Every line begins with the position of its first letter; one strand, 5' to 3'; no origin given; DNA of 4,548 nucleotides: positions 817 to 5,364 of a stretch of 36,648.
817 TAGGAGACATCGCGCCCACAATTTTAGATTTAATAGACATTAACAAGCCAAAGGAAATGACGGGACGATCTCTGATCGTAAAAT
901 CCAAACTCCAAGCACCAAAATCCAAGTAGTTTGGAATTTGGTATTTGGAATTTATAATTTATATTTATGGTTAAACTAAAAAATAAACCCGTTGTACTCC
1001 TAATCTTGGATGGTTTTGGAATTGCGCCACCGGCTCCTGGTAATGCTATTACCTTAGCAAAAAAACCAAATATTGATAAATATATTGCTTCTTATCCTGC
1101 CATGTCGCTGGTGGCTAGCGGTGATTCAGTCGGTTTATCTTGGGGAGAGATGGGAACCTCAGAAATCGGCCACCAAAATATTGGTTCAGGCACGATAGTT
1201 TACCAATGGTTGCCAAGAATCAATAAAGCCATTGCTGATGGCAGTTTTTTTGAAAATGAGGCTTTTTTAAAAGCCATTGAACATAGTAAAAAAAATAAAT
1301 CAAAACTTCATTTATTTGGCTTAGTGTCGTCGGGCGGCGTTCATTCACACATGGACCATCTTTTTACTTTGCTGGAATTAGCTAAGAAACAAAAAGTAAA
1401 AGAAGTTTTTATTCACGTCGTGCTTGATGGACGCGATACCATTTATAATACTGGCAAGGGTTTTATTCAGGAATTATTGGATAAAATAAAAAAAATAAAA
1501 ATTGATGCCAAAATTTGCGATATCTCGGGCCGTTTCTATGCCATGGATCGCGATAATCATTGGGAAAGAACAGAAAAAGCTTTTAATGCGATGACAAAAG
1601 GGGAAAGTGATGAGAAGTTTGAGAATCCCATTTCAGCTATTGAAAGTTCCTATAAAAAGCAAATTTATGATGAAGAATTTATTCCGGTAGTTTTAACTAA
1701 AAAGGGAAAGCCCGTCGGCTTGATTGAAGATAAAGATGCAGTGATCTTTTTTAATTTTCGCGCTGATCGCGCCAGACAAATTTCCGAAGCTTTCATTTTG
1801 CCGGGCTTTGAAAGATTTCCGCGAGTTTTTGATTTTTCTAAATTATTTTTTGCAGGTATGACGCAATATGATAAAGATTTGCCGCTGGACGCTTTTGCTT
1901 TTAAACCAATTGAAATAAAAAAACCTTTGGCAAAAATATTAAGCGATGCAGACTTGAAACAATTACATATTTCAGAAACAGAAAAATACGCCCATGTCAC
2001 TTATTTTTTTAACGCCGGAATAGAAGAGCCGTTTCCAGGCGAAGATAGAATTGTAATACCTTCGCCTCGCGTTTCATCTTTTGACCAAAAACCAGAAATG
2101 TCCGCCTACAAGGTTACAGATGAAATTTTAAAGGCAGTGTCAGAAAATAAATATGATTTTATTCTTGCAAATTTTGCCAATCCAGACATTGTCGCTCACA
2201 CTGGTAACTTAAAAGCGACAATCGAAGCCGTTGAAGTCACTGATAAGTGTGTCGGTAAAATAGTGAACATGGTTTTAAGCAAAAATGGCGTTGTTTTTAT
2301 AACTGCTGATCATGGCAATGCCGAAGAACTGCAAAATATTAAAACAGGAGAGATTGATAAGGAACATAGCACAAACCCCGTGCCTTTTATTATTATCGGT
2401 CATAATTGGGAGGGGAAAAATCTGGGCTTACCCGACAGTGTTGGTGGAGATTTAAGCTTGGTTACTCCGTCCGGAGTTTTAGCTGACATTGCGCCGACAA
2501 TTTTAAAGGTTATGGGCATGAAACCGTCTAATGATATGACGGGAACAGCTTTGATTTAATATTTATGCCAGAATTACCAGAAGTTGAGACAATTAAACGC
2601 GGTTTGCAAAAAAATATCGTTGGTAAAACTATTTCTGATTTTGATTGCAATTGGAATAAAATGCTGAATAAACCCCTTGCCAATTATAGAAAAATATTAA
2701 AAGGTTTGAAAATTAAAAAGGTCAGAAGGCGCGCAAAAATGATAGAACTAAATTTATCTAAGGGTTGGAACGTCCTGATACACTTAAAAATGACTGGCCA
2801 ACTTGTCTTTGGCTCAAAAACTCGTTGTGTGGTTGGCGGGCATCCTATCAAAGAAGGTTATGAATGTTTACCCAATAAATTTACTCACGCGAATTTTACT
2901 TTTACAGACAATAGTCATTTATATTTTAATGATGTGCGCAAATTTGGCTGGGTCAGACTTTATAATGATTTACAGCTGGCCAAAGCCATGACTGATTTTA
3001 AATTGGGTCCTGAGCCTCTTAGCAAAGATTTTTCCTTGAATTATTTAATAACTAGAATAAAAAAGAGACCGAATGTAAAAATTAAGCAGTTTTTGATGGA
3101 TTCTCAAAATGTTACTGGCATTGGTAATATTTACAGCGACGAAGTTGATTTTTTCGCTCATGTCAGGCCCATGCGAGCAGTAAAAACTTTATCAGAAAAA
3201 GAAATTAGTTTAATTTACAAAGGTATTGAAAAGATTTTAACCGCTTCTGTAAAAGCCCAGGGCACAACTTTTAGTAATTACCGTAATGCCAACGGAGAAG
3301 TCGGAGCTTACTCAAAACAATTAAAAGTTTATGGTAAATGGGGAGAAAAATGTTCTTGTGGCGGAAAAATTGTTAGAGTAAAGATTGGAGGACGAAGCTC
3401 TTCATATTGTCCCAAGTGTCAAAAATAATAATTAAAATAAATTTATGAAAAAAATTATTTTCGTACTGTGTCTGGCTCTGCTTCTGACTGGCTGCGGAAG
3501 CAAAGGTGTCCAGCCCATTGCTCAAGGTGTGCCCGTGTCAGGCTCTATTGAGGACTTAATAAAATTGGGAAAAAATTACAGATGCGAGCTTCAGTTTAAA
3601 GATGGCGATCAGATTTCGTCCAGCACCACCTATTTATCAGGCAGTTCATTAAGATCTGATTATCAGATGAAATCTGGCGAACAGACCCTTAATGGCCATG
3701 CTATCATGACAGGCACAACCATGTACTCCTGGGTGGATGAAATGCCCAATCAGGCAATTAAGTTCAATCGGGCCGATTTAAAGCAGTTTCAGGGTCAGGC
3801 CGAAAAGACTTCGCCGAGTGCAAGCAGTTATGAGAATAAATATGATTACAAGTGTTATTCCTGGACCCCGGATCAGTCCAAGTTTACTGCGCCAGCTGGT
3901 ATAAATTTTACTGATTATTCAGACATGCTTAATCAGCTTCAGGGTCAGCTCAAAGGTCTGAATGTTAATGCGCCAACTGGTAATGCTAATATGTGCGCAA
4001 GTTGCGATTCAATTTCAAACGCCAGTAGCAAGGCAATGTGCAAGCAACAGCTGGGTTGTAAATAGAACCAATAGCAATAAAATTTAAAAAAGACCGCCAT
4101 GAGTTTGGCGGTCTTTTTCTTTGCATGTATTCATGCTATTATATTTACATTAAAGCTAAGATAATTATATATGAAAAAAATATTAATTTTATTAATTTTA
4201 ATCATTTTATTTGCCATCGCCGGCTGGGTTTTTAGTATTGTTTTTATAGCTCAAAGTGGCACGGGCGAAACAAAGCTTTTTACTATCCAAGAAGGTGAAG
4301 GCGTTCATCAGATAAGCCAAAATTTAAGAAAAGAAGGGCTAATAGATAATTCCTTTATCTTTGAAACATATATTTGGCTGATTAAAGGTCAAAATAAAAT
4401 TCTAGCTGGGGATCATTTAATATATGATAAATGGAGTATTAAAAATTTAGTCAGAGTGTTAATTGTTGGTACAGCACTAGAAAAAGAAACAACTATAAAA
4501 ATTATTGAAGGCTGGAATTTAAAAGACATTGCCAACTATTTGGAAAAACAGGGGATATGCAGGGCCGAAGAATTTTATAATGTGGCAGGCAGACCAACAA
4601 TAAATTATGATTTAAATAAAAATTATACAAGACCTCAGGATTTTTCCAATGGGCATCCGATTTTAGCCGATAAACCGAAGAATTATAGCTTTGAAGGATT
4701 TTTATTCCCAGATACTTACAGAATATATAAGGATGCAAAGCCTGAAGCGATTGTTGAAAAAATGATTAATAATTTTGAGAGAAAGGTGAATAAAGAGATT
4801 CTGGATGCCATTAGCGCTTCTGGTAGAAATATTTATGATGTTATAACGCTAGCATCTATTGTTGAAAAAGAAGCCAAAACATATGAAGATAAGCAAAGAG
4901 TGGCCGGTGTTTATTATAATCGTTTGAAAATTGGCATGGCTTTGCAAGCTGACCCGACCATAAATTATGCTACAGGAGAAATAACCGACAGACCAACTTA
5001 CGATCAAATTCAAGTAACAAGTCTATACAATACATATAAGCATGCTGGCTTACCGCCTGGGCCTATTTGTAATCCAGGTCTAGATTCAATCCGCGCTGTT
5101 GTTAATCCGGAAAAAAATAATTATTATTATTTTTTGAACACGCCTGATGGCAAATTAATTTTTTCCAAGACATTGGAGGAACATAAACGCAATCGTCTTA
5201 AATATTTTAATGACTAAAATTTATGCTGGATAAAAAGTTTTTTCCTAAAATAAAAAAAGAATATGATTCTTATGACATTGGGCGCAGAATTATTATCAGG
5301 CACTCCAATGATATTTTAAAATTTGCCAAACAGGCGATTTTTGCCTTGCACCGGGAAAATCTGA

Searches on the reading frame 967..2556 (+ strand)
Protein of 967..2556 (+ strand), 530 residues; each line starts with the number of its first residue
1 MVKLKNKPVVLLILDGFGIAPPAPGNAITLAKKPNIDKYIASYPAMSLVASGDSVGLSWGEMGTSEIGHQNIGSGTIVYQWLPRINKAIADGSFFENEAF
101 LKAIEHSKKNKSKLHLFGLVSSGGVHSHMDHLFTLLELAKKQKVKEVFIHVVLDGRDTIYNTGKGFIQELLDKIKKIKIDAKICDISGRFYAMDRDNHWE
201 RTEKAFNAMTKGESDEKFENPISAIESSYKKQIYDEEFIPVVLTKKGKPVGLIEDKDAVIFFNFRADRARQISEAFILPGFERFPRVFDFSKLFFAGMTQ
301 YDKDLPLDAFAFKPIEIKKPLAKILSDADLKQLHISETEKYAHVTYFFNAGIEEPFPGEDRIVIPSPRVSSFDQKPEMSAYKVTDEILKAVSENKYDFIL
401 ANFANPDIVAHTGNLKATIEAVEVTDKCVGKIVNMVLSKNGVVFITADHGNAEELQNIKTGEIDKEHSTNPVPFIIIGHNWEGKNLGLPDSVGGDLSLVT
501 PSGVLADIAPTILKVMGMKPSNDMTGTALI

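Call 30: search_protein_families(library=pfam, proteins=[window:967-2556:+], max_evalue=0.001)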
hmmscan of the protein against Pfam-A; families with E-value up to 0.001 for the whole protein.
window:967-2556:+ (530 aa): 4 families
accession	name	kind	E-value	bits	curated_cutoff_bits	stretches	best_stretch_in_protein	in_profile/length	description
PF06415.18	iPGM_N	-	1.7e-80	270.1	27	1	85-303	1-217/217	BPG-independent PGAM N-terminus (iPGM_N)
PF01676.23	Metalloenzyme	-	5.2e-73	246.1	24.3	1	7-519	1-251/252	Metalloenzyme superfamily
PF00884.28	Sulfatase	-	6.9e-06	26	25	1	413-518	201-301/301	Sulfatase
PF01663.27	Phosphodiest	-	0.00013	22.1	23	1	383-457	144-229/342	Type I phosphodiesterase / nucleotide pyrophosphatase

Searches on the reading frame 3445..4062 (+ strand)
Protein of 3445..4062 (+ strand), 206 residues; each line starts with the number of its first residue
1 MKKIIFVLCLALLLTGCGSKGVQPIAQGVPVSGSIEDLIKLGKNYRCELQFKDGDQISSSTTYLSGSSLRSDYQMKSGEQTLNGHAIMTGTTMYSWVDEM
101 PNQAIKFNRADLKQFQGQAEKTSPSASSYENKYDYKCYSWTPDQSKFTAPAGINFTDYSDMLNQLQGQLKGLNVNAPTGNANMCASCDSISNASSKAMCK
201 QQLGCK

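Call 30: search_protein_families(library=pfam, proteins=[window:3445-4062:+], max_evalue=0.001)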
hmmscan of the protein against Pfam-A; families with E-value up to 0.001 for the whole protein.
window:3445-4062:+ (206 aa): 0 families

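Call 32: search_protein_families(library=ncbifam, proteins=[window:3445-4062:+], max_evalue=1)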
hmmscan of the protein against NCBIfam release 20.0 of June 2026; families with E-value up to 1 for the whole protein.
window:3445-4062:+ (206 aa): 8 families
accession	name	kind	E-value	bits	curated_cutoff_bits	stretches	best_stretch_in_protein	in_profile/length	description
NF047847.2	SS_mature_LptM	equivalog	0.00078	19.5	27.7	1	1-21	1-24/31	LPS translocon maturation chaperone LptM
NF046038.1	NGK_0946_fam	subfamily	0.016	15.7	45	1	1-22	1-22/102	NGK_0946 family protein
TIGR02722.1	lp_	equivalog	0.058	13.4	110.55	1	2-24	1-24/189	penicillin-binding protein activator LpoB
NF041193.1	lipo_SP0191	subfamily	0.062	13.3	75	1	1-21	1-22/190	SP0191 family lipoprotein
NF058647.1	lipo_LytA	equivalog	0.065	13.5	110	1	1-21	1-22/107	acidic lipoprotein LytA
NF047972.1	lamb_exclu_cor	equivalog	0.084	12.9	31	1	1-38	1-40/78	phage exclusion lipoprotein Cor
NF047408.1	SA0632_fam_LP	equivalog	0.11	12.2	70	1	1-19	1-20/68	SA0632 family lipoprotein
TIGR02887.1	spore_ger_x_C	subfamily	0.45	9.4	163.25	0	1-19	2-20/371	Ger(x)C family spore germination protein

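Call 33: search_protein_families(library=padloc, proteins=[window:3445-4062:+], max_evalue=1)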
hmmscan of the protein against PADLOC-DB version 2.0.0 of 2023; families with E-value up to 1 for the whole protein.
window:3445-4062:+ (206 aa): 0 families

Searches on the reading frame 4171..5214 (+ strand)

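Call 30: search_protein_families(library=pfam, proteins=[window:4171-5214:+], max_evalue=0.001)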
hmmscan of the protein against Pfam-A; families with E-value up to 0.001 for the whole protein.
window:4171-5214:+ (348 aa): 1 family
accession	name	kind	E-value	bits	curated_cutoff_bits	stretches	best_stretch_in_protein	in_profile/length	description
PF02618.21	YceG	-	1.5e-85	287.5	32.4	1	37-342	1-273/275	YceG-like family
